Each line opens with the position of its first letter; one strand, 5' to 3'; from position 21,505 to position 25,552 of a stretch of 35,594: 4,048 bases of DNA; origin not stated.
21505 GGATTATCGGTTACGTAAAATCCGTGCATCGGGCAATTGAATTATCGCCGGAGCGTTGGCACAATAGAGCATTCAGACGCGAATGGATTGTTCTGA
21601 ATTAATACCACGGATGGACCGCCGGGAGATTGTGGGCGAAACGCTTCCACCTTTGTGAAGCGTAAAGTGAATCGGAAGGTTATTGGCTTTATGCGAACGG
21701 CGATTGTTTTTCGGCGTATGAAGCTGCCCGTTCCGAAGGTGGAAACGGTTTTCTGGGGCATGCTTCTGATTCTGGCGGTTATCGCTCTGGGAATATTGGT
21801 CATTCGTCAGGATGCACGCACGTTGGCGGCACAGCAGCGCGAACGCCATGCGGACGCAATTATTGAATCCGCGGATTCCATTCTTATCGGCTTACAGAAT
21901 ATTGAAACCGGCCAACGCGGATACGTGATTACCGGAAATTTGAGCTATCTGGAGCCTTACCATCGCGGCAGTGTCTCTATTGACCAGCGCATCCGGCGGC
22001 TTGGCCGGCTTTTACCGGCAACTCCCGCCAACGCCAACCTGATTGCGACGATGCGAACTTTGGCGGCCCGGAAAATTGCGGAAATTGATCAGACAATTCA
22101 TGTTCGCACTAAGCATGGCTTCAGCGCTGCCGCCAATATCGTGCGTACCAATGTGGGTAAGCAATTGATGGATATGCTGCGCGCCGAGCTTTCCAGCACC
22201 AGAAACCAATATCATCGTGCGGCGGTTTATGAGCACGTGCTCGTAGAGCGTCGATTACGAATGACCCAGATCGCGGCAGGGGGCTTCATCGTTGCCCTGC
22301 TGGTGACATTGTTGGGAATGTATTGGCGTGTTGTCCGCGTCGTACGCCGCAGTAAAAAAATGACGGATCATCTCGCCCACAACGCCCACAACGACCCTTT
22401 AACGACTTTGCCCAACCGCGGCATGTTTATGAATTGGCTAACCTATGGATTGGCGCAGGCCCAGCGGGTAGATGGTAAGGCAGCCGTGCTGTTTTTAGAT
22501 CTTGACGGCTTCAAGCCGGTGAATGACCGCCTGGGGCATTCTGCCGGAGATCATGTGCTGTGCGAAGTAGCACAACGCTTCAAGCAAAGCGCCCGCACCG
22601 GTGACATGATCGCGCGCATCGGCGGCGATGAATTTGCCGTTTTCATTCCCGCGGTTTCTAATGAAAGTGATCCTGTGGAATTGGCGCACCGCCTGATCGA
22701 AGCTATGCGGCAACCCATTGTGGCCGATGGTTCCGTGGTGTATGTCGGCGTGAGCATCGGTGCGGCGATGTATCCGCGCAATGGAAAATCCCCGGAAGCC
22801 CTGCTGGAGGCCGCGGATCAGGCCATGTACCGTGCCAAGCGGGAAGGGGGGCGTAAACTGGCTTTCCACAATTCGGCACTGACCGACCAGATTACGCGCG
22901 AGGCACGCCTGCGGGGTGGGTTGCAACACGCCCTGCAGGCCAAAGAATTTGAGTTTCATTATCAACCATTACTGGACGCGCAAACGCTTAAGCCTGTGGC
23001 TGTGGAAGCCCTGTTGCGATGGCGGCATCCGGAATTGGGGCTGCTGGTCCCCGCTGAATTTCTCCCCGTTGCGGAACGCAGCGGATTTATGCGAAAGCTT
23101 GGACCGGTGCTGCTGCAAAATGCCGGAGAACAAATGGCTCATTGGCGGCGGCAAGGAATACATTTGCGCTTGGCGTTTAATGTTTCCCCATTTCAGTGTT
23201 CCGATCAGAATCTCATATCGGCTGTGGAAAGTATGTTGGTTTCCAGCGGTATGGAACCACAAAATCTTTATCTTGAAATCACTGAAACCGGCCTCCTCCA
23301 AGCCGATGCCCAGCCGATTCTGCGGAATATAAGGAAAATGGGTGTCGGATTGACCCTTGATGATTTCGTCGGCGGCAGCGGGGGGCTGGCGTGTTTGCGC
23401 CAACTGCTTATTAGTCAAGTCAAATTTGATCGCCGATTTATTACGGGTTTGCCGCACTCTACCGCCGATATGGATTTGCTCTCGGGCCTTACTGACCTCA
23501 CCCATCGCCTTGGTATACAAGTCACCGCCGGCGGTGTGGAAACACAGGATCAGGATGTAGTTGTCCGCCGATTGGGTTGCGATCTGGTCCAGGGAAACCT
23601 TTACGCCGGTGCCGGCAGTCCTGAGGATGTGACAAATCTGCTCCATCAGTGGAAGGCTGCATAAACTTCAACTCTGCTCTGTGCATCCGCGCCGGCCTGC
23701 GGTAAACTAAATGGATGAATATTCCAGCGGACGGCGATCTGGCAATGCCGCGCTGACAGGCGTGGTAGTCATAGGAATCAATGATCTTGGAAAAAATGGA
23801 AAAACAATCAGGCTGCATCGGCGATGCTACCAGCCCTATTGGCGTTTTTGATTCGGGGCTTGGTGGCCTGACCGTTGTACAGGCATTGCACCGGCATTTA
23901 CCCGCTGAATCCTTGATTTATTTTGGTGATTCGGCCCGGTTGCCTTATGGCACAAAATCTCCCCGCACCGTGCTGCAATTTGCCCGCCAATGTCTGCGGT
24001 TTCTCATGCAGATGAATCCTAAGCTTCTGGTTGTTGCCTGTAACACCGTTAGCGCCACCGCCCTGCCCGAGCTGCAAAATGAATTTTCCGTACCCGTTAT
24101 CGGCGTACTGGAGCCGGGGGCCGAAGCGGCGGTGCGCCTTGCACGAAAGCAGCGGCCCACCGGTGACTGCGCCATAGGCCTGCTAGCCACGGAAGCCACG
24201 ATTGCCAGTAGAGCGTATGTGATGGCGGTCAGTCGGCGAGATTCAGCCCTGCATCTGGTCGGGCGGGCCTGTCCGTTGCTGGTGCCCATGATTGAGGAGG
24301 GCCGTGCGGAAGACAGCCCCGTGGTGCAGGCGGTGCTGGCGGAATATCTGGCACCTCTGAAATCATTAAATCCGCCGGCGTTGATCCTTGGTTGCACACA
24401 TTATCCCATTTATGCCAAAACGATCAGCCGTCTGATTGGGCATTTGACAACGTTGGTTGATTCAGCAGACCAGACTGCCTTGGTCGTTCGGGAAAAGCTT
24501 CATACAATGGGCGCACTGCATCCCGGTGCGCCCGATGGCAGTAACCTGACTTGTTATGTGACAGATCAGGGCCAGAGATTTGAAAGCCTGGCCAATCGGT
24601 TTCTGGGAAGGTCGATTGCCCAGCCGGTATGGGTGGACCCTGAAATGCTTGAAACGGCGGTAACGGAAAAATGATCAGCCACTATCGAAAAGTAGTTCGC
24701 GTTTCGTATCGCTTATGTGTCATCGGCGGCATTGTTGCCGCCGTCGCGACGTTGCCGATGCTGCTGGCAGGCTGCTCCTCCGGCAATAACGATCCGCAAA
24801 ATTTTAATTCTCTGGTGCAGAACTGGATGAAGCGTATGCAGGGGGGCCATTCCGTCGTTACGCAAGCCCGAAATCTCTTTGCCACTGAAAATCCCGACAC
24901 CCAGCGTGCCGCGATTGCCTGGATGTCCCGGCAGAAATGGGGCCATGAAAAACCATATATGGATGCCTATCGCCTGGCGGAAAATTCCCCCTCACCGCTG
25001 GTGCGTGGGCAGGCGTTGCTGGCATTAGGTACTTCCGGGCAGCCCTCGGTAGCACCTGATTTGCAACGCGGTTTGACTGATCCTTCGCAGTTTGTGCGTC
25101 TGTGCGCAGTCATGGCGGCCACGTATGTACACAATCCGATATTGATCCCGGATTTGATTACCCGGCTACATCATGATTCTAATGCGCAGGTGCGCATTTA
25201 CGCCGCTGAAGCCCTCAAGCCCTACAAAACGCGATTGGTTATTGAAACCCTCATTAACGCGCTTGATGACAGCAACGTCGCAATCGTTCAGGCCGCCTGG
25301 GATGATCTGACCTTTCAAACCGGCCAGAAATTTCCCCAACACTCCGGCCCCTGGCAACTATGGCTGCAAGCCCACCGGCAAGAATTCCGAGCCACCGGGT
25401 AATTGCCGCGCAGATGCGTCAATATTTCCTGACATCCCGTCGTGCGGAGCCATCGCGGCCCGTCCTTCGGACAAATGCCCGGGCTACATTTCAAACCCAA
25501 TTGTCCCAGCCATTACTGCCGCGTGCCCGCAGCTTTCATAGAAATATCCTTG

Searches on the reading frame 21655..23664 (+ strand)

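Call 25: search_protein_families(library=pfam, proteins=[window:21655-23664:+], max_evalue=0.001)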
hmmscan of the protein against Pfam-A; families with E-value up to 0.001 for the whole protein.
window:21655-23664:+ (669 aa): 3 families
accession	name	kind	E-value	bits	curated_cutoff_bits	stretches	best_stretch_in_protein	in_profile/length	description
PF00563.25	EAL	-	2.4e-59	201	31.3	1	423-651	4-234/236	EAL domain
PF00990.26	GGDEF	-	1.2e-46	158.9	23.8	1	244-399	1-159/161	Diguanylate cyclase, GGDEF domain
PF05227.19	CHASE3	-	1.1e-30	106.7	28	1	60-187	2-129/138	CHASE3 domain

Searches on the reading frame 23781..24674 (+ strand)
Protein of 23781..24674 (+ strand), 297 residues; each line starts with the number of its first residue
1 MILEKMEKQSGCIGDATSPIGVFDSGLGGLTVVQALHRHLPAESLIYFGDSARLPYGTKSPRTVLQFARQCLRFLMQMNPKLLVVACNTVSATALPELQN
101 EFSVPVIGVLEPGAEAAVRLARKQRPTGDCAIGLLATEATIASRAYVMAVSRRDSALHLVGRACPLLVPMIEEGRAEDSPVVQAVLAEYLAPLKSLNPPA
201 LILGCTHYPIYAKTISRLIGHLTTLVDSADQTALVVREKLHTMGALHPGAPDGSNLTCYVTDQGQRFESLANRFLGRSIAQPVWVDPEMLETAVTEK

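Call 25: search_protein_families(library=pfam, proteins=[window:23781-24674:+], max_evalue=0.001)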
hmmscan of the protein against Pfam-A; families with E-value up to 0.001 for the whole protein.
window:23781-24674:+ (297 aa): 1 family
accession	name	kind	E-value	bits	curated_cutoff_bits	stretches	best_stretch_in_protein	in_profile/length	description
PF01177.27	Asp_Glu_race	-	5.5e-21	75.8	31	1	32-230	16-205/211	Asp/Glu/Hydantoin racemase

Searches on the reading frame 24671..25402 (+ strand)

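Call 27: search_protein_families(library=pfam, proteins=[window:24671-25402:+], max_evalue=0.001)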
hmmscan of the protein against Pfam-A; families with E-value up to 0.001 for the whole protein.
window:24671-25402:+ (243 aa): 4 families
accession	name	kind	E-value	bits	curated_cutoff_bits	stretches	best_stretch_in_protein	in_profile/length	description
PF13646.12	HEAT_2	-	3.5e-18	66.1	27.7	2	71-149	10-86/88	HEAT repeats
PF02985.28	HEAT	-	3.1e-10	39.8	23.5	0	158-183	1-25/31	HEAT repeat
PF03130.22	HEAT_PBS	-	2.3e-06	28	20.9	0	111-137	1-27/27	PBS lyase HEAT-like repeat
PF13513.12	HEAT_EZ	-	7.1e-06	26.9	27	0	105-120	38-53/55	HEAT-like repeat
